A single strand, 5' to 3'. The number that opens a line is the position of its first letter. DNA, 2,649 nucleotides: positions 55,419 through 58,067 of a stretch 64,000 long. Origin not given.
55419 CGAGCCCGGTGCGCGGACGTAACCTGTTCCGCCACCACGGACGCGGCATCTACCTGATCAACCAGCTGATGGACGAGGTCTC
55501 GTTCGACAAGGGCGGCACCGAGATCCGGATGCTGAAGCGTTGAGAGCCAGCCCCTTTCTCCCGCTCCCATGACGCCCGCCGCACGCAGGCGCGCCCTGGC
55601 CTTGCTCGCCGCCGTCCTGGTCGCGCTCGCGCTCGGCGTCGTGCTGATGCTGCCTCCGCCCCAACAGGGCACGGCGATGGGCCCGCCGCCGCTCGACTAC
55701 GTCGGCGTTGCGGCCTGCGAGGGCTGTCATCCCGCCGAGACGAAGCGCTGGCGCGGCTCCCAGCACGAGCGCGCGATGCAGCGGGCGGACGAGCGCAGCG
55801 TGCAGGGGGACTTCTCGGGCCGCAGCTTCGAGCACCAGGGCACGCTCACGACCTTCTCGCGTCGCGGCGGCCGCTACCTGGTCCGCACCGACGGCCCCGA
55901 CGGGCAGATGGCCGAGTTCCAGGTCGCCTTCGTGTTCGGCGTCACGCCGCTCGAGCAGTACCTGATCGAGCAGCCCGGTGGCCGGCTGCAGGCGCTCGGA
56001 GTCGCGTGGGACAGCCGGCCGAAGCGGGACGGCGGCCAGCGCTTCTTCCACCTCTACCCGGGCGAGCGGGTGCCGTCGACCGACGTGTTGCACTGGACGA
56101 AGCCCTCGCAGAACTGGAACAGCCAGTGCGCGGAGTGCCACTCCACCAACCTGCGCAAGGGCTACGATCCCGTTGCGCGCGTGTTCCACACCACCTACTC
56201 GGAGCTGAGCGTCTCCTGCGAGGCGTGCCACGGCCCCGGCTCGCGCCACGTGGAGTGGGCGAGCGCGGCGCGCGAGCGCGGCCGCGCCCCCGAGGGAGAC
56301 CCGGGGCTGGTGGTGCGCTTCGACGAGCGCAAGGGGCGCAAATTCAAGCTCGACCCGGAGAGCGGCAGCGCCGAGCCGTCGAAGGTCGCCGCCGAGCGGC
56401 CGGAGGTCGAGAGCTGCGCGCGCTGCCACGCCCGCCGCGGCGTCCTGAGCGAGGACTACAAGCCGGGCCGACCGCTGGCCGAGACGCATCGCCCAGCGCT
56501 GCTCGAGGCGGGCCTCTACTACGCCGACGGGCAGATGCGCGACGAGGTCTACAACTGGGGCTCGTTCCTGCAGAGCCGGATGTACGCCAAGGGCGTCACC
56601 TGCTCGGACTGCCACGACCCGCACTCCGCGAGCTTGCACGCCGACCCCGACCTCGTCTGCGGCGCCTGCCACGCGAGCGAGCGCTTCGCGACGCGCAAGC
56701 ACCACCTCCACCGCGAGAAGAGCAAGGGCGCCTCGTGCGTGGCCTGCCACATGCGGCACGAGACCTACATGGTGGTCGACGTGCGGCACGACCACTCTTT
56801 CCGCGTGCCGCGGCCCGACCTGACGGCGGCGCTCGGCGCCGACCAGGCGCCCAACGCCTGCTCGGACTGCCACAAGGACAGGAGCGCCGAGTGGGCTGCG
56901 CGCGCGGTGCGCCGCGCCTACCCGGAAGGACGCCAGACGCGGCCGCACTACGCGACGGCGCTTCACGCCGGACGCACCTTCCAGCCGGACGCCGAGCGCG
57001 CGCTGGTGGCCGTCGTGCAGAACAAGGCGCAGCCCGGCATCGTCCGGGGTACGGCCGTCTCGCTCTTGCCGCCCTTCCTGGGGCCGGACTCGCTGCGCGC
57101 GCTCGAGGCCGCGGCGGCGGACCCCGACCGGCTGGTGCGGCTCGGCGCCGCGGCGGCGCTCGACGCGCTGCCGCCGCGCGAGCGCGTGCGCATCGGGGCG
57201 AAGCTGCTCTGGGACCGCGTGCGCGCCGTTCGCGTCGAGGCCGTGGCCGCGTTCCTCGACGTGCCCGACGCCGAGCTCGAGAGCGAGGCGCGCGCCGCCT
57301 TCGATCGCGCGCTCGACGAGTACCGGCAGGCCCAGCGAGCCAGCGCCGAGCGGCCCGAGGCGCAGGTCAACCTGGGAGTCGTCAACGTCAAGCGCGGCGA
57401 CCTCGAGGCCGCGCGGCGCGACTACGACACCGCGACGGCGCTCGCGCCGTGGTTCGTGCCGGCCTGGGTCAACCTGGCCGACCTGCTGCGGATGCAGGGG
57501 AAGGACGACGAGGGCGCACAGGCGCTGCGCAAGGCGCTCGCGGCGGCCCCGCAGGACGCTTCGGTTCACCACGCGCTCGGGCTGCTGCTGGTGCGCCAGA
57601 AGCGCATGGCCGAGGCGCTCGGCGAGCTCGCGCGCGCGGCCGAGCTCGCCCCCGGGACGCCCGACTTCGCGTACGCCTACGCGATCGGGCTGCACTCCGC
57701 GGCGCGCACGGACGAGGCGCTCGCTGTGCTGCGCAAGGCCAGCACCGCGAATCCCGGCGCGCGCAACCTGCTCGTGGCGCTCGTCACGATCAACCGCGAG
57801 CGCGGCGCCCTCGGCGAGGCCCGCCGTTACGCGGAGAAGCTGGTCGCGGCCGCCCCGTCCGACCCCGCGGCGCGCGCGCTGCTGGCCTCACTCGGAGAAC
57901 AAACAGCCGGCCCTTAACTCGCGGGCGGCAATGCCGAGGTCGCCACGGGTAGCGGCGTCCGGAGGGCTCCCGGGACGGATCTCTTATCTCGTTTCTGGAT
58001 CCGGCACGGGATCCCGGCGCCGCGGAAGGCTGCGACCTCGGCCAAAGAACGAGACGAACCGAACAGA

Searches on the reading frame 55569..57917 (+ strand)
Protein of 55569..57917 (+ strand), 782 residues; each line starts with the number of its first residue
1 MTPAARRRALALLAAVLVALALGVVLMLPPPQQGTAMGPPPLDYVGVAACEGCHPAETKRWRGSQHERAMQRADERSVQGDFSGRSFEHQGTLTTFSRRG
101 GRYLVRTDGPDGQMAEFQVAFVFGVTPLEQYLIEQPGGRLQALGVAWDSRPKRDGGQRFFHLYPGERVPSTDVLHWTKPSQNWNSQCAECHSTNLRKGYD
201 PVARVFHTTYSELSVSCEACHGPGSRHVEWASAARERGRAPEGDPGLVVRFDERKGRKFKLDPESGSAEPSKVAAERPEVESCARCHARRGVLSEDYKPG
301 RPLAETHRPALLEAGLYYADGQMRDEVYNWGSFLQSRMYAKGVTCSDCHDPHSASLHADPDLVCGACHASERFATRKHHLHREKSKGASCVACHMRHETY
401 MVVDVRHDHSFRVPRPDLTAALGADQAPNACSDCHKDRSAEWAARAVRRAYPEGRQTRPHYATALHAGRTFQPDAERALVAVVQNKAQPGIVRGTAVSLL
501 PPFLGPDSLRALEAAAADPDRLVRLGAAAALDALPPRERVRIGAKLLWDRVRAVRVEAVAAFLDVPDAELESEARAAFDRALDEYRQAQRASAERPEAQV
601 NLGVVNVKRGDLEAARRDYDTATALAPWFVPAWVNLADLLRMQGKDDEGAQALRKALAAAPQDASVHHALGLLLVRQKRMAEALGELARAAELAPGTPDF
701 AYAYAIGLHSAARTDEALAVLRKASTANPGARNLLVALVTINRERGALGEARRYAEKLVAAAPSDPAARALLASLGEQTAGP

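Call 34: search_protein_families(library=pfam, max_evalue=0.001, proteins=[window:55569-57917:+])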
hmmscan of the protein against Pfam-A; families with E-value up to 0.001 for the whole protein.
window:55569-57917:+ (782 aa): 17 families
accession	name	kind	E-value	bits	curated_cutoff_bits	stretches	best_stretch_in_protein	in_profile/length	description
PF07719.23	TPR_2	-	3.5e-15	55.2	27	0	632-663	3-34/34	Tetratricopeptide repeat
PF14559.12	TPR_19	-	1.7e-12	47.9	25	2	608-671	3-66/68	Tetratricopeptide repeat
PF13428.12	TPR_14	-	4.7e-11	42.7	23.5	1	632-671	3-42/44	Tetratricopeptide repeat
PF13414.12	TPR_11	-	6.5e-11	42.2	26.8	1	638-677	2-41/42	TPR repeat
PF13432.12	TPR_16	-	7.2e-11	42.8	32.7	2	608-664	9-65/65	Tetratricopeptide repeat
PF14522.11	Cytochrome_C7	-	4e-10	39.8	24.8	0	355-436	6-67/67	Cytochrome c7 and related cytochrome c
PF13181.12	TPR_8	-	4.9e-10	39.2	25.7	0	631-663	2-34/34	Tetratricopeptide repeat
PF13435.11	Cytochrome_C554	-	5.4e-10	40.5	20.8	1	182-222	46-84/84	Cytochrome c554 and c-prime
PF00515.34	TPR_1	-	5e-09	36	27.8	0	597-627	2-32/34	Tetratricopeptide repeat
PF13424.12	TPR_12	-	2.5e-07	31.2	30.1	0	632-694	5-75/77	Tetratricopeptide repeat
PF14537.11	Cytochrom_c3_2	-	4.7e-07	30.6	25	0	340-399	4-69/79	Cytochrome c3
PF23914.1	TPR_CcmH_CycH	-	5.1e-07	30.1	42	1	651-765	37-154/158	Cytochrome c-type biogenesis protein H TPR domain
PF13431.12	TPR_17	-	5.2e-07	29.9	24.4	0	653-684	2-33/34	Tetratricopeptide repeat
PF09699.15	Paired_CXXCH_1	-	7.1e-06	26.1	20.6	1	341-372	6-40/41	Doubled CXXCH motif (Paired_CXXCH_1)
PF12895.13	ANAPC3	-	0.00017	22.3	27.2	0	653-724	12-82/82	Anaphase-promoting complex, cyclosome, subunit 3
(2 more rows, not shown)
